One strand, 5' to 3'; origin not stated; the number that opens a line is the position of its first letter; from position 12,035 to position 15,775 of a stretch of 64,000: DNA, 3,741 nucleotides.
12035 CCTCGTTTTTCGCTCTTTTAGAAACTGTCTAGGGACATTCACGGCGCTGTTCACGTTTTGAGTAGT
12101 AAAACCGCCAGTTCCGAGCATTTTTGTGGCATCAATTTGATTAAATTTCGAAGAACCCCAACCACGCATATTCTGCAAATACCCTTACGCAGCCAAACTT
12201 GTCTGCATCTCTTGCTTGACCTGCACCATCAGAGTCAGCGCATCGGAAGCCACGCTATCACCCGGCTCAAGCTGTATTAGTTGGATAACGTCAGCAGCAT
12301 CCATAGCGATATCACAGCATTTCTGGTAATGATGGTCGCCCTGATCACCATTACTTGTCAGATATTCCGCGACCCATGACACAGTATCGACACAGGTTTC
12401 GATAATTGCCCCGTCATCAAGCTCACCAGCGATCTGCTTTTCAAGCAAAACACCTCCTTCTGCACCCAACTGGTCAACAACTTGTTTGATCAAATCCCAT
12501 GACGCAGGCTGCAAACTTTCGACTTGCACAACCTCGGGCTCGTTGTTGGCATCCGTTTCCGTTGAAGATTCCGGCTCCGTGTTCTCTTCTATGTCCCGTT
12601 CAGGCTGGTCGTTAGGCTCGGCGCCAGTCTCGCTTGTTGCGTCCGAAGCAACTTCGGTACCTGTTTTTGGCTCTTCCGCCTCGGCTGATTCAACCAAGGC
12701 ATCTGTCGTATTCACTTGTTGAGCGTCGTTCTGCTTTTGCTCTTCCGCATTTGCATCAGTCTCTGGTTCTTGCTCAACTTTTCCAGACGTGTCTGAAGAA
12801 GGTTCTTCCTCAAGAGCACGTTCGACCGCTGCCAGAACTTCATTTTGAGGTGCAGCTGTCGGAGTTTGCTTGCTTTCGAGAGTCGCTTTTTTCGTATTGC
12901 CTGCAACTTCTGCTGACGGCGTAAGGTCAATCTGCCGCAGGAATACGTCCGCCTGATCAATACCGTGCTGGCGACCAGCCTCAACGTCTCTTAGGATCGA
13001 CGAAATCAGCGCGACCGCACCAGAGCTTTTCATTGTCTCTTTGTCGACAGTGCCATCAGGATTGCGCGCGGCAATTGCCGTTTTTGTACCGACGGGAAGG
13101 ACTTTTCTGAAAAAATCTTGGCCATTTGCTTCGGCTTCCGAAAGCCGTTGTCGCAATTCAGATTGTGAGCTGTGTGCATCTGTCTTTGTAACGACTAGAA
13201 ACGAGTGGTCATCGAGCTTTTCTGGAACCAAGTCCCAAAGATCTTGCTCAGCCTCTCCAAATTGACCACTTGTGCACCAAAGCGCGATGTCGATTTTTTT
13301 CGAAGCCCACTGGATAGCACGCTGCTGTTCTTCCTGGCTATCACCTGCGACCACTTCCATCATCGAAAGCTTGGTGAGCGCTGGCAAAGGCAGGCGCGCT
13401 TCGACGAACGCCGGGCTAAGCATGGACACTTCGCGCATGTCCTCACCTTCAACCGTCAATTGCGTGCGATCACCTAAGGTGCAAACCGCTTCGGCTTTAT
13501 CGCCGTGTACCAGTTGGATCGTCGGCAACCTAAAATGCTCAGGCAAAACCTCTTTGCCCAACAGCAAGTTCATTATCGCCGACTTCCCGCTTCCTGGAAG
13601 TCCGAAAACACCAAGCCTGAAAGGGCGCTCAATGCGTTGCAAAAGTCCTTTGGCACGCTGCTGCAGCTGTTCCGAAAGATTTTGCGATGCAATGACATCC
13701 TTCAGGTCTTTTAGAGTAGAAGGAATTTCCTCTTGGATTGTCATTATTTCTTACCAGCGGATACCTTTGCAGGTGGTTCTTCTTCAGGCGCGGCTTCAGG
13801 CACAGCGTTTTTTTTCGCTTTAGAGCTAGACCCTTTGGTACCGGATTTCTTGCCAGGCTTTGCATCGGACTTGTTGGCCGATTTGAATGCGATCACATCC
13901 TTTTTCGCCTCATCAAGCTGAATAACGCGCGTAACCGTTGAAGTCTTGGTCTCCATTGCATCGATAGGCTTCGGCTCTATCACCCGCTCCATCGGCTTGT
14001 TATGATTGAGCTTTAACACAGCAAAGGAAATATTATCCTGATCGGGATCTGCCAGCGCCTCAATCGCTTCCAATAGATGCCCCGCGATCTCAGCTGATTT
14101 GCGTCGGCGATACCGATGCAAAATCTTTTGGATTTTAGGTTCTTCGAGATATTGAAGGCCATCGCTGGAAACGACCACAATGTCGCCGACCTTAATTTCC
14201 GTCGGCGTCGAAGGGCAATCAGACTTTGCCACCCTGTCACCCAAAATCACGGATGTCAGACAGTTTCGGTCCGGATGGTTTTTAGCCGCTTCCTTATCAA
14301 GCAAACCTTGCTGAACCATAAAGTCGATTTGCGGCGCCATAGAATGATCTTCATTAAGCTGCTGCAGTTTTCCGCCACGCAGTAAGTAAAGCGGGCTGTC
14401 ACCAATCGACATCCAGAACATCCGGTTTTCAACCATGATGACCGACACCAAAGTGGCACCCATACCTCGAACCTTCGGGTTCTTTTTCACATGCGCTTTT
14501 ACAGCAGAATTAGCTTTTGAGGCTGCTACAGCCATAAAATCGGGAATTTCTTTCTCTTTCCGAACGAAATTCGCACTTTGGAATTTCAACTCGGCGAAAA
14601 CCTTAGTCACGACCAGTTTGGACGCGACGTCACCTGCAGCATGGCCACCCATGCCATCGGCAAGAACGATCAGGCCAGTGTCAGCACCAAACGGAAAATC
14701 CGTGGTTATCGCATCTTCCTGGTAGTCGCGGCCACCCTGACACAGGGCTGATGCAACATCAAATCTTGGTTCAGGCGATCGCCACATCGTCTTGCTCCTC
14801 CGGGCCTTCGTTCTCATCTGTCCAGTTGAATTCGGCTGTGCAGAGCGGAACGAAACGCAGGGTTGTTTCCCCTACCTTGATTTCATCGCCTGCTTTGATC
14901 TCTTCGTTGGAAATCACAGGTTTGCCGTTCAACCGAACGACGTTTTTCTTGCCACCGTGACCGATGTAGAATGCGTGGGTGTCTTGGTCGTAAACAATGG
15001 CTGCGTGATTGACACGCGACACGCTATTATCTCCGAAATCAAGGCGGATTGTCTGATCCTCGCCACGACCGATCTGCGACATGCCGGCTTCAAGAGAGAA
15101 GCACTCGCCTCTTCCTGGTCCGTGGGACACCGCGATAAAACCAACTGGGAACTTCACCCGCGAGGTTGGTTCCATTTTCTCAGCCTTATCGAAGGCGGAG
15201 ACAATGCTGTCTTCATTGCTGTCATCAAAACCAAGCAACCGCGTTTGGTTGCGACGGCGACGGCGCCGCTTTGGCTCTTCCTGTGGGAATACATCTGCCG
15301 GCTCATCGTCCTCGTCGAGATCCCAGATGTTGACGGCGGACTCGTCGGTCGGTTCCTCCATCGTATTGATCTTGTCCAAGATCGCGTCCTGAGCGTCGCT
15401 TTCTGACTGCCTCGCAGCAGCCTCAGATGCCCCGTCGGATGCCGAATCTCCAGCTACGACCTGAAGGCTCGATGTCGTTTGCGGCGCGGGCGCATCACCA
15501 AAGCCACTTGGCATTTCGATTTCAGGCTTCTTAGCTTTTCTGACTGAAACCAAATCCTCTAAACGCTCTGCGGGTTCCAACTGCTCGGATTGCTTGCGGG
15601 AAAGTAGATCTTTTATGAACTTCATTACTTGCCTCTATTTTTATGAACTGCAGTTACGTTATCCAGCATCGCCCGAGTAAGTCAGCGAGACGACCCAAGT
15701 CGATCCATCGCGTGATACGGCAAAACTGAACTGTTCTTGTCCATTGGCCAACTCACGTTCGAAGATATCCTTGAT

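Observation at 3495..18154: Candidate undescribed system: Ser/Thr kinase-FHA-PP2C switch wired to three dynamin-like proteins, a Roadblock pair and periplasmic ligand binders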

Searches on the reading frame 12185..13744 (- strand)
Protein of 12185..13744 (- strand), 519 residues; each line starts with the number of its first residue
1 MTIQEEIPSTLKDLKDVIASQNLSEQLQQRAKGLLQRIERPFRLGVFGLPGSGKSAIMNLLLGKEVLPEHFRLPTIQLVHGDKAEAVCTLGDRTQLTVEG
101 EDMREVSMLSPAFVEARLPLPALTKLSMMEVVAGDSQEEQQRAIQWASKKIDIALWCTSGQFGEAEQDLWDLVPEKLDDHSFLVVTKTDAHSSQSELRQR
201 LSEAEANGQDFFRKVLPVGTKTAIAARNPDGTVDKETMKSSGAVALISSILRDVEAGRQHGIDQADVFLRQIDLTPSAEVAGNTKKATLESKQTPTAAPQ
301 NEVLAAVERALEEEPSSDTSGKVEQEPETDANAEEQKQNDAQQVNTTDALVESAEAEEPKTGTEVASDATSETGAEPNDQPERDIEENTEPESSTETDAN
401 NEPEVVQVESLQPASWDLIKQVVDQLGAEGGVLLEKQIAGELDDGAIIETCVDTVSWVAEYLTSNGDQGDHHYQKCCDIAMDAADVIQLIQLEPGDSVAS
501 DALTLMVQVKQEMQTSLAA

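Call 4: search_protein_families(library=pfam, proteins=[window:12185-13744:-], max_evalue=0.01)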
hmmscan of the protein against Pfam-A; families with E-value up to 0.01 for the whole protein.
window:12185-13744:- (519 aa): 2 families
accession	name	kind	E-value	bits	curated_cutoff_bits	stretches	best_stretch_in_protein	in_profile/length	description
PF03308.22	MeaB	-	0.0088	15.5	23.1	0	28-96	16-87/273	Methylmalonyl Co-A mutase-associated GTPase MeaB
PF01926.29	MMR_HSR1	-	0.0097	16.5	21.9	0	44-81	2-39/113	50S ribosome-binding GTPase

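Call 5: search_protein_families(library=ncbifam, proteins=[window:12185-13744:-], max_evalue=0.01)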
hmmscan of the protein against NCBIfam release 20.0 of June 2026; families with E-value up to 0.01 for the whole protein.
window:12185-13744:- (519 aa): 6 families
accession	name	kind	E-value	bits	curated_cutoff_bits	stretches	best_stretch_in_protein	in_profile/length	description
NF000908.1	PRK00089.1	equivalog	5.1e-05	22.7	237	0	143-223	75-153/291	GTPase Era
TIGR03596.1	GTPase_YlqF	equivalog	6.2e-05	22.5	208.2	1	6-67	86-144/276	ribosome biogenesis GTPase YlqF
NF006743.0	PRK09270.1-2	equivalog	0.00066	18.8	227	0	22-62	10-49/217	nucleoside/nucleotide kinase family protein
NF006958.0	PRK09435.1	equivalog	0.0031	16.6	329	0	29-96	45-111/333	methylmalonyl Co-A mutase-associated GTPase MeaB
TIGR03594.1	GTPase_EngA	equivalog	0.0034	16.5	306.7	0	12-65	150-199/432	ribosome biogenesis GTPase Der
NF052648.1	DynmDynABac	equivalog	0.005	14.7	1600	1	14-69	582-638/1187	dynamin GTPase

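Call 41: search_solved_structures(query=A7, max_evalue=1, show_alignments=1)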
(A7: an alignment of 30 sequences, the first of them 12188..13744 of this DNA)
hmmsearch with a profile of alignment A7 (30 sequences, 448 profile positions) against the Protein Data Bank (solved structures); distinct sequences matched with E-value up to 1: 90 (the best 60 are shown).
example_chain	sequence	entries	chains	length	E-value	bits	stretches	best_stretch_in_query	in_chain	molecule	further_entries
5owv_C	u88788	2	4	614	3e-11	46.5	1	26-222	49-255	GTP-binding protein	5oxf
7am2_BU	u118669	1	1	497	7.5e-05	25.4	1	41-70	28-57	GTPase Der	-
7aoi_XL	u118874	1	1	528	0.00013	24.5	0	40-63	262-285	GTP-binding protein, putative,mt-EngA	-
6yxx_EA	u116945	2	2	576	0.00016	24.3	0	40-63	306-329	mt-EngA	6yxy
5dn8_A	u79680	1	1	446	0.00035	23.2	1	41-65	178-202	GTPase Der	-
4dcs_A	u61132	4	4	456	0.00094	21.7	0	39-69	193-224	GTP-BINDING PROTEIN ENGA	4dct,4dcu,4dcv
7e58_A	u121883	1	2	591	0.0011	21.6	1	27-65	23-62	Guanylate-binding protein 2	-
2j68_A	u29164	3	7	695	0.0012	21.4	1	36-98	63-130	BACTERIAL DYNAMIN-LIKE PROTEIN | DYNAMIN FAMILY PROTEIN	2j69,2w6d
8csp_a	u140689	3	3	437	0.002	20.7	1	40-77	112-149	GTPase Era, mitochondrial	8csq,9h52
2hjg_A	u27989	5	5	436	0.0022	20.5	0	39-69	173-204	GTP-binding protein engA | GTPase Der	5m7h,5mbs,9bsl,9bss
9bs0_W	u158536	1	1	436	0.0025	20.4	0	40-69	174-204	GTPase Der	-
8pv1_CL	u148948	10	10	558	0.0026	20.3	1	30-63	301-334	Putative GTP binding protein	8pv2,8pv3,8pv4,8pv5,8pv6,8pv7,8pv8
8i9t_CL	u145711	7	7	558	0.0036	19.8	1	30-63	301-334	Putative GTP binding protein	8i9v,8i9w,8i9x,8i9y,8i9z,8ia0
7ckf_A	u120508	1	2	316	0.0044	19.5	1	26-65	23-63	Guanylate-binding protein 5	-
3j8g_X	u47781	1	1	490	0.0049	19.4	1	41-65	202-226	GTPase Der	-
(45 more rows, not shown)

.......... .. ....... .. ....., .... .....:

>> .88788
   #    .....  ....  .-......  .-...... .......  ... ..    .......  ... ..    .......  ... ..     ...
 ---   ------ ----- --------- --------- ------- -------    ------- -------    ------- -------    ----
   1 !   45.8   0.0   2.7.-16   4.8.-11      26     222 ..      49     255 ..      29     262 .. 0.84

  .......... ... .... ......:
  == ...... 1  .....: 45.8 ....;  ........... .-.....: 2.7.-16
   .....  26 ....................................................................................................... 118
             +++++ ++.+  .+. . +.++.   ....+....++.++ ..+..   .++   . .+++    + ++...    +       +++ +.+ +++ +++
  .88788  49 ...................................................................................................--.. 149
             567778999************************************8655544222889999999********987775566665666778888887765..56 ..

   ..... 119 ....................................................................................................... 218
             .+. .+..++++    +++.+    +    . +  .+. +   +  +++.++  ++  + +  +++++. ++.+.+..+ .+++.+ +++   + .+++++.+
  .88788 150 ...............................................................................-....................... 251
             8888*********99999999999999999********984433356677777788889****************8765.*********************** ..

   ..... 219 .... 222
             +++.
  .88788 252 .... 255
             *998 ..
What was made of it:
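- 12185..13744 (-): DLPa: a degenerate short dynamin-like GTPase. The P-loop is mostly kept, TKxD is kept, and the DxxG motif is replaced by LEVVA. A variable Pro/Ala/Glu-rich linker follows, then an orphan helical C-terminal domain of about 125 aa. It is translationally coupled to PP2C (TAATG). The closest solved structure is the C. jejuni DLP2 G domain at 3e-11 (call 41).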

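Call 46: search_protein_families(library=padloc, proteins=[window:12185-13744:-], max_evalue=0.01)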
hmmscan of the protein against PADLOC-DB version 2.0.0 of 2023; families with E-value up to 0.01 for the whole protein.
window:12185-13744:- (519 aa): 0 families

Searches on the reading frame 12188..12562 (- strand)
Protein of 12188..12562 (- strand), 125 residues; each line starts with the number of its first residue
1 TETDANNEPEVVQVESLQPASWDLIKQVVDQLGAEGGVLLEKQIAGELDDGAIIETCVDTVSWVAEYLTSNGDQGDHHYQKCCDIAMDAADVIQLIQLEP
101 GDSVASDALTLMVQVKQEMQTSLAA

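Call 90: search_solved_structures(query=A9, max_evalue=10)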
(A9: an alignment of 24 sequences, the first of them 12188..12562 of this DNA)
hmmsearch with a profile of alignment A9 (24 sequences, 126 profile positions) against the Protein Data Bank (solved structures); distinct sequences matched with E-value up to 10: 4.
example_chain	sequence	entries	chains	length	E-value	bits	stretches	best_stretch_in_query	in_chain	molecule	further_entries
3r5e_A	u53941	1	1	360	0.046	17.3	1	51-105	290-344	Transaldolase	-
5z8q_A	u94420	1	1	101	0.27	14.8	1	21-87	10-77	Heat shock protein SSA1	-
3edv_A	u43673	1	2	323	0.31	14.7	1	36-99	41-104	Spectrin beta chain, brain 1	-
7jh6_A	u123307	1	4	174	3.6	11.2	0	15-68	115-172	Two-domain di-Zn(II) and porphyrin-binding protein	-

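Call 91: search_protein_families(library=pfam, alignment_id=A9, max_evalue=1)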
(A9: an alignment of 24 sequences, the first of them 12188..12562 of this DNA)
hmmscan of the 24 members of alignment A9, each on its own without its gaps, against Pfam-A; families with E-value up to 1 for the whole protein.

A. member 1, window:12188-12562:- (125 aa): 0 families

B. families by the number of members that match (of 24 scanned): 15 families
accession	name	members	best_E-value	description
PF20404.3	DUF6694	2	0.0044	Family of unknown function (DUF6694)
PF20553.4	Methyltransf_35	1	0.0031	Putative O-methyltransferase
PF03252.18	Herpes_UL21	1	0.0042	Herpesvirus UL21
PF18052.6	Rx_N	1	0.013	Rx N-terminal domain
PF17783.7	CvfB_WH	1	0.016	CvfB-like winged helix domain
PF07739.18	TipAS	1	0.034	TipAS antibiotic-recognition domain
PF23236.1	WH2_Lhr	1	0.076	Large helicase-related protein, winged-helix domain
PF01765.24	RRF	1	0.085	Ribosome recycling factor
PF18506.7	RelB-like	1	0.09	RelB Antitoxin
PF17341.8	DUF5371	1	0.1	Family of unknown function (DUF5371)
PF10041.14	DUF2277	1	0.11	Uncharacterized conserved protein (DUF2277)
PF06005.17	ZapB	1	0.16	Cell division protein ZapB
PF00458.25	WHEP-TRS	1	0.17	WHEP-TRS domain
PF20455.3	DUF6708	1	0.18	Family of unknown function (DUF6708)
PF07021.18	MetW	1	0.22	Methionine biosynthesis protein MetW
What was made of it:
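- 12185..13744 (-): The C-terminal domain has no PDB or Pfam match (calls 90, 91).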

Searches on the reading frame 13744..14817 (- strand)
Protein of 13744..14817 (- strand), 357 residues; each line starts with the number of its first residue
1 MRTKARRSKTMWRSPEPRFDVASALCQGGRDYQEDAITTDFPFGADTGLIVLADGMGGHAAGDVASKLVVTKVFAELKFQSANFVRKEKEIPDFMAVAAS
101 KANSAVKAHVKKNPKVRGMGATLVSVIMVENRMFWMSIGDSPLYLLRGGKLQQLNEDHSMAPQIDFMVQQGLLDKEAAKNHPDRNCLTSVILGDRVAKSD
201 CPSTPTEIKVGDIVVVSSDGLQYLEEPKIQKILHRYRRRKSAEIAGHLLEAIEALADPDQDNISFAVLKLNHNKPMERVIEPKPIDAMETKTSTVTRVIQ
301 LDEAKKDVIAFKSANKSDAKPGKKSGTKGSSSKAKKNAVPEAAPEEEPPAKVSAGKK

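Call 4: search_protein_families(library=pfam, proteins=[window:13744-14817:-], max_evalue=0.01)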
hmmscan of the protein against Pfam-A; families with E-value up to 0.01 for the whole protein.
window:13744-14817:- (357 aa): 4 families
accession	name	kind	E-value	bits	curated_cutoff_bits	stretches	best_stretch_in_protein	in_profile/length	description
PF13672.11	PP2C_2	-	3.5e-12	46.8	24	1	43-235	20-190/209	Protein phosphatase 2C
PF00481.26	PP2C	-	1.5e-05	25.2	20.3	1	26-160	8-142/255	Protein phosphatase 2C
PF07228.17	SpoIIE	-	9e-05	22.9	25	0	49-156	6-99/192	Stage II sporulation protein E (SpoIIE)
PF14134.11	DUF4301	-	0.0021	17.4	27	1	215-316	148-249/507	Domain of unknown function (DUF4301)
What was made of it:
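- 13744..14817 (-): PP2C-type Ser/Thr phosphatase. The likely true start is Met11 at 14787. It is soluble and is the most conserved protein of the cluster. PP2C_2 3.5e-12 (call 4).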

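Call 5: search_protein_families(library=ncbifam, proteins=[window:13744-14817:-], max_evalue=0.01)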
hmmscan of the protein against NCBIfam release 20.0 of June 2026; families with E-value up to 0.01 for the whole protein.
window:13744-14817:- (357 aa): 2 families
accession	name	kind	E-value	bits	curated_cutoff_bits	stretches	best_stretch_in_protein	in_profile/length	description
NF033484.1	Stp1_PP2C_phos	equivalog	2.9e-45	154.6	230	1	30-268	8-231/232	Stp1/IreP family PP2C-type Ser/Thr phosphatase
NF011149.0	PRK14559.1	equivalog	1.3e-17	63.8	374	1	47-222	411-581/642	serine/threonine phosphatase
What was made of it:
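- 13744..14817 (-): Stp1/IreP model 154.6 bits, below the equivalog cut-off of 230 (call 5).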

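Call 46: search_protein_families(library=padloc, proteins=[window:13744-14817:-], max_evalue=0.01)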
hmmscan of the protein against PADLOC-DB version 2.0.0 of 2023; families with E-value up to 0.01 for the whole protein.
window:13744-14817:- (357 aa): 0 families

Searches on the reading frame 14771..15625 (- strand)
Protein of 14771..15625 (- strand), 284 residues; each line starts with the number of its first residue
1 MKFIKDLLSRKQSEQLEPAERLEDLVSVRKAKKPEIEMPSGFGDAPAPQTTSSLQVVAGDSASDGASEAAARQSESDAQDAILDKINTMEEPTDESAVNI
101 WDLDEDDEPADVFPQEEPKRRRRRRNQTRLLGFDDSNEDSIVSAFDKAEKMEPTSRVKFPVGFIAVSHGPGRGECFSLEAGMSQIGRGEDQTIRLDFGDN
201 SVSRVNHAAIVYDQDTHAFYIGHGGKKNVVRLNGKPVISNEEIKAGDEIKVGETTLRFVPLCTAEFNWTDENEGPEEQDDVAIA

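Call 4: search_protein_families(library=pfam, proteins=[window:14771-15625:-], max_evalue=0.01)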
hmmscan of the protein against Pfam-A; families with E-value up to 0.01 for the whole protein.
window:14771-15625:- (284 aa): 2 families
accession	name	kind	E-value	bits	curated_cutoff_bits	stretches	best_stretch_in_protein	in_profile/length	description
PF00498.31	FHA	-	1.6e-08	35.3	20.7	1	185-252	3-67/67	FHA domain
PF16697.10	Yop-YscD_cpl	-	6.8e-07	29.9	33.2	1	168-260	4-92/94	Inner membrane component of T3SS, cytoplasmic domain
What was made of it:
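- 14771..15625 (-): FHA-domain protein (284 aa). It has an acidic disordered N-terminal half, a conserved basic patch with an invariant Thr127 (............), an FHA core, and an invariant C-terminus DVAIA. FHA 1.6e-8, 35.3 bits against a cut-off of 20.7 (call 4).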

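Call 5: search_protein_families(library=ncbifam, proteins=[window:14771-15625:-], max_evalue=0.01)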
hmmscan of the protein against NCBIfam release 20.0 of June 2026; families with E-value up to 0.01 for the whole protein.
window:14771-15625:- (284 aa): 4 families
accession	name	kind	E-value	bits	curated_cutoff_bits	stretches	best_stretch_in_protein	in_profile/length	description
NF049868.1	FhaB_Rv0019c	equivalog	1.7e-08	34.6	125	1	147-257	52-157/158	FHA domain-containing protein FhaB/FipA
NF052573.1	HisKinEspAMyxo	equivalog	2.3e-07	29.3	1400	1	172-258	37-119/755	serine histidine kinase EspA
NF041660.2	oxygluDhInhib_OdhI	equivalog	9.2e-07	28.8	200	1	149-259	24-128/130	oxoglutarate dehydrogenase inhibitor Odhl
NF033760.1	gliding_GltG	equivalog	7.2e-05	21.5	650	1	185-258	28-96/650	adventurous gliding motility protein GltG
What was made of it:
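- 14771..15625 (-): NCBIfam gives weak hits to FhaB/FipA and OdhI (call 5).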

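Call 46: search_protein_families(library=padloc, proteins=[window:14771-15625:-], max_evalue=0.01)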
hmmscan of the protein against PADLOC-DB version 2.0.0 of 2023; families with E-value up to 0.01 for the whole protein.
window:14771-15625:- (284 aa): 0 families
